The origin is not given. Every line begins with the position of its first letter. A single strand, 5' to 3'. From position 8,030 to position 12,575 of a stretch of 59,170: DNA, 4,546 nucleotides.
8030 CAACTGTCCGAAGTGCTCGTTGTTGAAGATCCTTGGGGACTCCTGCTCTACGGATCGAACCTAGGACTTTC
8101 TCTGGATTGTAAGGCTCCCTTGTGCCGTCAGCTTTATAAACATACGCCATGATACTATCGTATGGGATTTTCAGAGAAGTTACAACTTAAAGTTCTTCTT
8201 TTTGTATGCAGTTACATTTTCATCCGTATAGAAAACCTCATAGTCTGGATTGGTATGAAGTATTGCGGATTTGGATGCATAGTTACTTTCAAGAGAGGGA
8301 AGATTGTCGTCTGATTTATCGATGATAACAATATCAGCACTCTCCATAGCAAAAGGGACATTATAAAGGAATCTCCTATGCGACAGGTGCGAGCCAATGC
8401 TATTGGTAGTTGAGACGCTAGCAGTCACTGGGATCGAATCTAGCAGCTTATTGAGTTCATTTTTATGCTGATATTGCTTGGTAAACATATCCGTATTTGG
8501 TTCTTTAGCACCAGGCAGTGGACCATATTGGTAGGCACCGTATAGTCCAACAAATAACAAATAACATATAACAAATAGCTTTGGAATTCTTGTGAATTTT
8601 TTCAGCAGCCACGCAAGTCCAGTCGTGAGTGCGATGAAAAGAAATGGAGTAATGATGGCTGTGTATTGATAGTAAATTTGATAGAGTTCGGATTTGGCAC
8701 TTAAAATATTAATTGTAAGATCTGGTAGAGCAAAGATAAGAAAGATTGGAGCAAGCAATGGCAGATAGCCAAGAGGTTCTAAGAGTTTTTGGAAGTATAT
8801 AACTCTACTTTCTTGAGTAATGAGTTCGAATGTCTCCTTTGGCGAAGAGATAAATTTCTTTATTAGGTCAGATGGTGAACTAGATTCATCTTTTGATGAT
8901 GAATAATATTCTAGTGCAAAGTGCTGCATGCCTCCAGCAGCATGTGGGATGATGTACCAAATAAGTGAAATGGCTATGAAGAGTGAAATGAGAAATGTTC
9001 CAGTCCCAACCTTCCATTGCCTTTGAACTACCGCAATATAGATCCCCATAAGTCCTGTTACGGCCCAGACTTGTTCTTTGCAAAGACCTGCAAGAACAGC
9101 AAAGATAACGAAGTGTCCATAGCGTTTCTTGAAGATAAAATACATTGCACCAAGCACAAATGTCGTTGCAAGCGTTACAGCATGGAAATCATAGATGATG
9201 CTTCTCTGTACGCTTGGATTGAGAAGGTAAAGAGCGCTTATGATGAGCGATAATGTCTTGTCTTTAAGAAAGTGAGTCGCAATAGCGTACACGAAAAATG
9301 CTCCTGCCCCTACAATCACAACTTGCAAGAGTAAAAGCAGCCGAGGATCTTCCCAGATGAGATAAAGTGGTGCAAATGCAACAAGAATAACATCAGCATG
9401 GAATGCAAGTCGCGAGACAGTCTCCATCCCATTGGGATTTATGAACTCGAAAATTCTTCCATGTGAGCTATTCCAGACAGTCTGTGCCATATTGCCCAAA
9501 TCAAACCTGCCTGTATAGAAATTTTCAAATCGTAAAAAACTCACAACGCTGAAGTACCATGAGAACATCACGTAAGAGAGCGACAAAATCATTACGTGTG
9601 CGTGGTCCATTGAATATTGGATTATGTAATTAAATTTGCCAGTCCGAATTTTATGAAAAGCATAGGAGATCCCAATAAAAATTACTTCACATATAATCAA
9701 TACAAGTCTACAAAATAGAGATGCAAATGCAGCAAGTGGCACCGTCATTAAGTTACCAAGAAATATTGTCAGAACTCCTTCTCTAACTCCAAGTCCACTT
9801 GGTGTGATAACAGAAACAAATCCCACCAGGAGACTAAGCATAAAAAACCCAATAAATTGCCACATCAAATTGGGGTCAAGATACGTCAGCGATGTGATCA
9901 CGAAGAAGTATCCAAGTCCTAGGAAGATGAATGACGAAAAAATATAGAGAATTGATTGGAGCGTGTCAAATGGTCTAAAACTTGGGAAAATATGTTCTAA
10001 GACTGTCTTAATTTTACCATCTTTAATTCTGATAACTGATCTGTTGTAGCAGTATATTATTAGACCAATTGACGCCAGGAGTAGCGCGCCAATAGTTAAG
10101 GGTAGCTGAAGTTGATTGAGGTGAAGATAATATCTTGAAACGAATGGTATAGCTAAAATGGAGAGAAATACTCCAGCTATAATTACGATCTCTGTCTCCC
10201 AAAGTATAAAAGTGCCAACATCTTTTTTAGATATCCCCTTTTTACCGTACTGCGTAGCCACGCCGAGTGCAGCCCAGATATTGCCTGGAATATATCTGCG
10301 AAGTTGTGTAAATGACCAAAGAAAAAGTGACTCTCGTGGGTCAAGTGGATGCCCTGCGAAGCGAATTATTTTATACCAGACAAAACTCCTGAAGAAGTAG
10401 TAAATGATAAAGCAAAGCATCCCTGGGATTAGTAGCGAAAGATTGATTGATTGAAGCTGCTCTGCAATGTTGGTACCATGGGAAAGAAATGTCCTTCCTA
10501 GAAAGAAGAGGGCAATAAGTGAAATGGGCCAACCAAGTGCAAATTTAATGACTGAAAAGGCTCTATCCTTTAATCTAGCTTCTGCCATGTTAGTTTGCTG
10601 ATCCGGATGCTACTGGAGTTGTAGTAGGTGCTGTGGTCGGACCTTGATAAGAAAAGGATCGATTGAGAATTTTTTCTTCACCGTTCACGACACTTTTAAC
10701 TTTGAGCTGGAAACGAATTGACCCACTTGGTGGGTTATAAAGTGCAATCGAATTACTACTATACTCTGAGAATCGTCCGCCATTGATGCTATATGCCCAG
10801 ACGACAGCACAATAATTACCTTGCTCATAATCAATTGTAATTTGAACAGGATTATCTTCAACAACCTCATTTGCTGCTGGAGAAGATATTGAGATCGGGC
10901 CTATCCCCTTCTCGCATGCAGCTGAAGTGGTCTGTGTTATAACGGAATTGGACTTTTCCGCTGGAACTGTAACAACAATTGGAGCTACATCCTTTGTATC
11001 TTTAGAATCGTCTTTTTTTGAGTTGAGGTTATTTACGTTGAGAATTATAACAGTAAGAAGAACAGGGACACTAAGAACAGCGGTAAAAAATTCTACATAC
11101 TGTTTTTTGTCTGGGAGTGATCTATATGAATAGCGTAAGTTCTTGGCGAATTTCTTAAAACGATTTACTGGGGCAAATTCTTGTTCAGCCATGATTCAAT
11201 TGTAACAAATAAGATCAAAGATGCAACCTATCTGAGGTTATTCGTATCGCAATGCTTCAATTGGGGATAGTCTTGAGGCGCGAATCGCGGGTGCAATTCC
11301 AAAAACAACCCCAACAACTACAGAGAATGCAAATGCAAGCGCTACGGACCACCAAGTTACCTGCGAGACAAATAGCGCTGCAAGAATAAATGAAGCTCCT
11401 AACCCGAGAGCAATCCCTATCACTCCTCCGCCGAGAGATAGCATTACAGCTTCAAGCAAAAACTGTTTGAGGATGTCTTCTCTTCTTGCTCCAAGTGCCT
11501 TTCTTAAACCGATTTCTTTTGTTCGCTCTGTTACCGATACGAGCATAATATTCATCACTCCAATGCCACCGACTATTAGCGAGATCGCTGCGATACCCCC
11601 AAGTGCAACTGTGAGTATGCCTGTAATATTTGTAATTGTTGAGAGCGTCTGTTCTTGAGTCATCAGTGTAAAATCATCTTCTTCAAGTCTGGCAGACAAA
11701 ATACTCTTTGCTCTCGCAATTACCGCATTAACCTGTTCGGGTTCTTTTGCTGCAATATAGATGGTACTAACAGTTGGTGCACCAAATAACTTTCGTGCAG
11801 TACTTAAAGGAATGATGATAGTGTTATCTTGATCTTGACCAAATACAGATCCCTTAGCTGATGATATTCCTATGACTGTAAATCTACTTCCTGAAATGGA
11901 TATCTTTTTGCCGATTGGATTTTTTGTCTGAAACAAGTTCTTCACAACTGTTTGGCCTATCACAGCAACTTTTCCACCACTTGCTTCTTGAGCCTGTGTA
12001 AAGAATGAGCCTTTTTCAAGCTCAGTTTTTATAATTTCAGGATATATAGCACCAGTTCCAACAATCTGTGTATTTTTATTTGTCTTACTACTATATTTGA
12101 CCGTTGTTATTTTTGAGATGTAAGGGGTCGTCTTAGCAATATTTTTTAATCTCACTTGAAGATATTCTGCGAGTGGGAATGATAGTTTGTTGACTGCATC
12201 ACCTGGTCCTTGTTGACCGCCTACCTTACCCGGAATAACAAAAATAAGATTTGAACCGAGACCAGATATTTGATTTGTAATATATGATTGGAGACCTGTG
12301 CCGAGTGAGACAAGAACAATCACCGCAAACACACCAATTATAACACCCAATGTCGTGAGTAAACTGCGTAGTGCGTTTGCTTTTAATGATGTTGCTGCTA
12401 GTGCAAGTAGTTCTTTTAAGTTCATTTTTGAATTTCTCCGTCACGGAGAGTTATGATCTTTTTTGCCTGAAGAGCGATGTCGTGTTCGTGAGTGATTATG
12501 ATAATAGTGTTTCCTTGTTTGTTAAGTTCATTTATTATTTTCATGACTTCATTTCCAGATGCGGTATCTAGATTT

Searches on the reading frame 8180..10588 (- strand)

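Call 29: search_protein_families(library=ncbifam, proteins=[window:8180-10588:-], max_evalue=0.00001)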
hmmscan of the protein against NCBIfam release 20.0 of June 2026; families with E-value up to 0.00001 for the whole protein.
window:8180-10588:- (802 aa): 0 families

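Call 103: search_protein_families(library=pfam, proteins=[window:8180-10588:-], max_evalue=0.001)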
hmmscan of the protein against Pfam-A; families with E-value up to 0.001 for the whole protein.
window:8180-10588:- (802 aa): 2 families
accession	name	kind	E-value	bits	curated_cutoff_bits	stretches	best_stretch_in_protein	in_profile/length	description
PF09852.15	DUF2079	-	1.6e-58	199.3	28.2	1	353-762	1-427/459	Predicted membrane protein (DUF2079)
PF03706.18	LPG_synthase_TM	-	6.2e-12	46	33.4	1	24-299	9-296/302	Lysylphosphatidylglycerol synthase TM region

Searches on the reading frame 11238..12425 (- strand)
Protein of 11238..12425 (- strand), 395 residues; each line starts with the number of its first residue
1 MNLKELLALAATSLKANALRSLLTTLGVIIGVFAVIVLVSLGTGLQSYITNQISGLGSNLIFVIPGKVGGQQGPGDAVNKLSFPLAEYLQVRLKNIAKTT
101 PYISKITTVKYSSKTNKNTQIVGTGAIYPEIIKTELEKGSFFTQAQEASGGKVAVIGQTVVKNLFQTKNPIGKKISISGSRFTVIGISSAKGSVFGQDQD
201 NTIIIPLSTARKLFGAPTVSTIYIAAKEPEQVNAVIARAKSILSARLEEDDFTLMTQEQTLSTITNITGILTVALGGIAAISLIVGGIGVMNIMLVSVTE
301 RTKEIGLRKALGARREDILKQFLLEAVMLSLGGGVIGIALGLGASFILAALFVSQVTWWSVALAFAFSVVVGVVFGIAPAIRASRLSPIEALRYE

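Call 103: search_protein_families(library=pfam, proteins=[window:11238-12425:-], max_evalue=0.001)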
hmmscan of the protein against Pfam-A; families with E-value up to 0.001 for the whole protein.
window:11238-12425:- (395 aa): 2 families
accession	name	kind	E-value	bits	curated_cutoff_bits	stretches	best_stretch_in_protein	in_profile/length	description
PF12704.14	MacB_PCD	-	1.5e-46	159.7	27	1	21-241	1-206/207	MacB-like periplasmic core domain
PF02687.27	FtsX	-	2e-21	76.7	25.5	1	278-388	3-120/120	FtsX-like permease C-terminal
